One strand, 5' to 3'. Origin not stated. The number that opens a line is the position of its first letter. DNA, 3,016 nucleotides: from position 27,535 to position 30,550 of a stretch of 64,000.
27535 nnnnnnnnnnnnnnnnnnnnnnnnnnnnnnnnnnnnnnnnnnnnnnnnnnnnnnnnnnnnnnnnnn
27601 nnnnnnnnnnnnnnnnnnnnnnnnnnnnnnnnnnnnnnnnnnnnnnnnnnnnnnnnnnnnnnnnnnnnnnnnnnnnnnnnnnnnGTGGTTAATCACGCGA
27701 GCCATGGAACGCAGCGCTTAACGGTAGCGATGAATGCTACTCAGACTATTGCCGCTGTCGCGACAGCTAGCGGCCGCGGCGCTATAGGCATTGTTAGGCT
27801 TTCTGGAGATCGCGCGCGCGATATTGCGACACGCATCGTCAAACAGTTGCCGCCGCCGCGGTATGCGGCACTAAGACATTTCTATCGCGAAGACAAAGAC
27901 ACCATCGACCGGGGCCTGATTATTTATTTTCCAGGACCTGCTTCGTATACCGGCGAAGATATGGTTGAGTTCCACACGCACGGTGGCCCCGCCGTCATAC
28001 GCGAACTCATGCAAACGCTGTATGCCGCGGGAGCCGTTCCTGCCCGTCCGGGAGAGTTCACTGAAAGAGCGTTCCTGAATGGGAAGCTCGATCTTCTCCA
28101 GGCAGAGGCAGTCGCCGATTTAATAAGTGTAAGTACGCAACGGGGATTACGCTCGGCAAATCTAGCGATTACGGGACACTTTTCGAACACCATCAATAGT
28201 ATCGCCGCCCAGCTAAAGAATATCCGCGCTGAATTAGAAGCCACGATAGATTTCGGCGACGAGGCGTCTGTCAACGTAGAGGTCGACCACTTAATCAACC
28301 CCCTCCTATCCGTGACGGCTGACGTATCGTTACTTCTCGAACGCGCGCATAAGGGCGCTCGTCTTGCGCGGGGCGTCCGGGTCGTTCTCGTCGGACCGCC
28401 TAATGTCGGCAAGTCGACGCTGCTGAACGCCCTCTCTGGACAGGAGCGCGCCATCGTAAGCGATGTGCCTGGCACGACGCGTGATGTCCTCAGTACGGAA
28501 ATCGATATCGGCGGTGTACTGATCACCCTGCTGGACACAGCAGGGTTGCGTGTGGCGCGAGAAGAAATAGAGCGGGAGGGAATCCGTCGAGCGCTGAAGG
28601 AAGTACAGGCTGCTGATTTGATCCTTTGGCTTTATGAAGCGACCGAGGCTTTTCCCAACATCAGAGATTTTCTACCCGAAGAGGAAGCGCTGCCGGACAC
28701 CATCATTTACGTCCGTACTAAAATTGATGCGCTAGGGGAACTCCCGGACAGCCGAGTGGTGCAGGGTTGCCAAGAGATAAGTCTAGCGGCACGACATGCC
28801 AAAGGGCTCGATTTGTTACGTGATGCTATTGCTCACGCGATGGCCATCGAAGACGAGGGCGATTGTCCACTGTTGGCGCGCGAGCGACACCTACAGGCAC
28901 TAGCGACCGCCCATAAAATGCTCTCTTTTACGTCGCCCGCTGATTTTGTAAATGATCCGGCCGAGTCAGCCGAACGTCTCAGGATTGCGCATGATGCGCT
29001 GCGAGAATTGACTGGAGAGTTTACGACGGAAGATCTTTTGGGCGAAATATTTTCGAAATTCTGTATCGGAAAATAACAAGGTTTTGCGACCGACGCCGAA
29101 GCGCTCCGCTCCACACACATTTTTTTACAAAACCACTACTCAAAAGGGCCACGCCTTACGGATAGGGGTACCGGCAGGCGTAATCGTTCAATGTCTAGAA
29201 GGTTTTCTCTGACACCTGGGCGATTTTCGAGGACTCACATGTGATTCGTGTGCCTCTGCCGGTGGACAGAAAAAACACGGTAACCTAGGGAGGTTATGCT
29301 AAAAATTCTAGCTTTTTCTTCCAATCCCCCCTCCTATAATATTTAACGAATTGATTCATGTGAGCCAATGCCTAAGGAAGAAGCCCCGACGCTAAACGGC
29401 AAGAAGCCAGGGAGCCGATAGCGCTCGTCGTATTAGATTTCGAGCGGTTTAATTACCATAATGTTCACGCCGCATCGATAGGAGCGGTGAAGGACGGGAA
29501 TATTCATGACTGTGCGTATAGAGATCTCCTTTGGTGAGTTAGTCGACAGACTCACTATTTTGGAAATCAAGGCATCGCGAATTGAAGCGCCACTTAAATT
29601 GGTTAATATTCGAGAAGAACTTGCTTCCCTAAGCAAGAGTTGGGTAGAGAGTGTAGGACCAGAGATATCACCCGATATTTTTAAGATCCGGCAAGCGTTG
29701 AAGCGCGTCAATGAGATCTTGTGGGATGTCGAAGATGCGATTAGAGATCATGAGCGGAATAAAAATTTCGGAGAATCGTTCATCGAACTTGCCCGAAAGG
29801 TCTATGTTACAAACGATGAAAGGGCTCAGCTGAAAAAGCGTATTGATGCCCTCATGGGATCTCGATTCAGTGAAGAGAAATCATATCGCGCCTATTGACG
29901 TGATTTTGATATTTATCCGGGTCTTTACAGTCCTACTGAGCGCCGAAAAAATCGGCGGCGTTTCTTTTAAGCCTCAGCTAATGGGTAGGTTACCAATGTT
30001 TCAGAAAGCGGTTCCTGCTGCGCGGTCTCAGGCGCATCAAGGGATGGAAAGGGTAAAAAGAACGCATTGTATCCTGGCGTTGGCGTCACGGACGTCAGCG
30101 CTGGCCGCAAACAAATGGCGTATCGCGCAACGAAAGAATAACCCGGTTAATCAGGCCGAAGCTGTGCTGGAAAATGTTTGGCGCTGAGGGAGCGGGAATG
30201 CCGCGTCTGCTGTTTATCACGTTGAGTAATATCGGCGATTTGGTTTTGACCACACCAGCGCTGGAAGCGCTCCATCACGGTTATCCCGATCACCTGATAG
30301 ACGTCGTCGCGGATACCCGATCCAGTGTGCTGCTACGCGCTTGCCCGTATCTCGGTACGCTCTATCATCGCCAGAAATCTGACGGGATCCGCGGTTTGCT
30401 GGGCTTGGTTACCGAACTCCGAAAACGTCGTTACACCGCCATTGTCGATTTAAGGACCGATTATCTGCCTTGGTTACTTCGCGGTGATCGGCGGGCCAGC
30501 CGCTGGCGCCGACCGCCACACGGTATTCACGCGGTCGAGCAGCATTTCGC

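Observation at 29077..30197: Low-GC island downstream of mnmE carrying an unknown helical protein and structured non-coding DNA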

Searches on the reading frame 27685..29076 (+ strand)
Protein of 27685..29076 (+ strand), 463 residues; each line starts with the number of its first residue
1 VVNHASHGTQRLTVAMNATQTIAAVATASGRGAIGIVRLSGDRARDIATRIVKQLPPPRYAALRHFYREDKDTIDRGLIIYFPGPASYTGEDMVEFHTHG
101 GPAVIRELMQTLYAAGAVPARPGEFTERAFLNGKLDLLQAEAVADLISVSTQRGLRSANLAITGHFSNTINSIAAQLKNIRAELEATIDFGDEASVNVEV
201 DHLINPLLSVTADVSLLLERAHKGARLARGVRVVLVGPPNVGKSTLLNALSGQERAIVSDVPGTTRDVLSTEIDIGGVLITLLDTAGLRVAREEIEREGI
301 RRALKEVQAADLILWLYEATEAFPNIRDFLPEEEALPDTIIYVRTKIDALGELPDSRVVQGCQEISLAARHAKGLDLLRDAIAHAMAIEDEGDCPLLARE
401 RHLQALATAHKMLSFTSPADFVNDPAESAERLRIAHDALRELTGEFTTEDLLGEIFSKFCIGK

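Call 4: search_protein_families(library=pfam, proteins=[window:27685-29076:+], max_evalue=1)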
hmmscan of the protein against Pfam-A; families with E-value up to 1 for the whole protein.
window:27685-29076:+ (463 aa): 19 families
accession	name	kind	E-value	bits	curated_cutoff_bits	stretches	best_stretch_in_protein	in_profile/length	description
PF10396.14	TrmE_N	-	3.3e-41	140.6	29.8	1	21-134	1-117/117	GTP-binding protein TrmE N-terminus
PF12631.12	MnmE_helical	-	8.7e-41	140.8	40.1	1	137-460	1-211/211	MnmE helical domain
PF01926.29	MMR_HSR1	-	2.6e-24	85.9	21.9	1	232-325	1-91/113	50S ribosome-binding GTPase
PF02421.24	FeoB_N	-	1.1e-08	35.2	27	1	232-321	2-90/156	Ferrous iron transport protein B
PF00350.29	Dynamin_N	-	0.00019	21.9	27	1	233-266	1-34/168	Dynamin family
PF03193.22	RsgA_GTPase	-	0.00028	21.2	30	1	231-288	107-168/174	RsgA GTPase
PF00005.33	ABC_tran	-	0.00041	21.4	25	1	227-258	8-39/137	ABC transporter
PF13521.12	AAA_28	-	0.00097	19.8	27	1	232-303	1-71/164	AAA domain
PF00071.28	Ras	-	0.0077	16.3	21.6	1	232-349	1-116/162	Ras family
PF09818.15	ABC_ATPase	-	0.0083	15.6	23.2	1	213-271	63-117/283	P-loop domain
PF13191.12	AAA_16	-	0.0099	16.8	32.6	1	219-343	13-104/167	AAA ATPase domain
PF00025.27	Arf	-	0.031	14.2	22.3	1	228-292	12-72/174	ADP-ribosylation factor family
PF00625.27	Guanylate_kin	-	0.032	14.4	25.2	1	233-274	5-47/182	Guanylate kinase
PF13555.12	AAA_29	-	0.054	13.7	27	1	229-251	22-43/61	P-loop containing region of AAA domain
PF13479.12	AAA_24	-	0.066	13.5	27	1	230-261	2-30/195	AAA domain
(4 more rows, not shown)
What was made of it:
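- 27730..29076 (+): mnmE (tRNA modification GTPase); conserved upstream anchor of the locus. Pfam TrmE_N, MnmE_helical and MMR_HSR1 (call 4).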

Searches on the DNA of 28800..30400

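Call 6: search_rna_families(source=window, start=28800, end=30400, threshold=evalue, max_evalue=10)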
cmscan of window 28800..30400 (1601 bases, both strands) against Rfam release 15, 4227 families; matches with E-value up to 10: 4.
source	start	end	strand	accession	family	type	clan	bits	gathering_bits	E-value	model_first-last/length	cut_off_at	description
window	30133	30210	-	RF00057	RyhB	Gene; sRNA;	-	16.9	55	5.5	1-67/67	no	RyhB RNA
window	29711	29811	+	RF02437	SpF44_sRNA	Gene; sRNA;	-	16.3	70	9.7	1-102/102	no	Streptococcus sRNA SpF44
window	30161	30220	-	RF02091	DAOA-AS1_2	Gene; lncRNA;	-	13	43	2.6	1-205/205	no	DAOA antisense RNA 1 conserved region 2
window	29131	29166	+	RF01788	drz-agam-2-2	Gene; ribozyme;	-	10.5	38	9.4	70-105/191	no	drz-agam-2-2 ribozyme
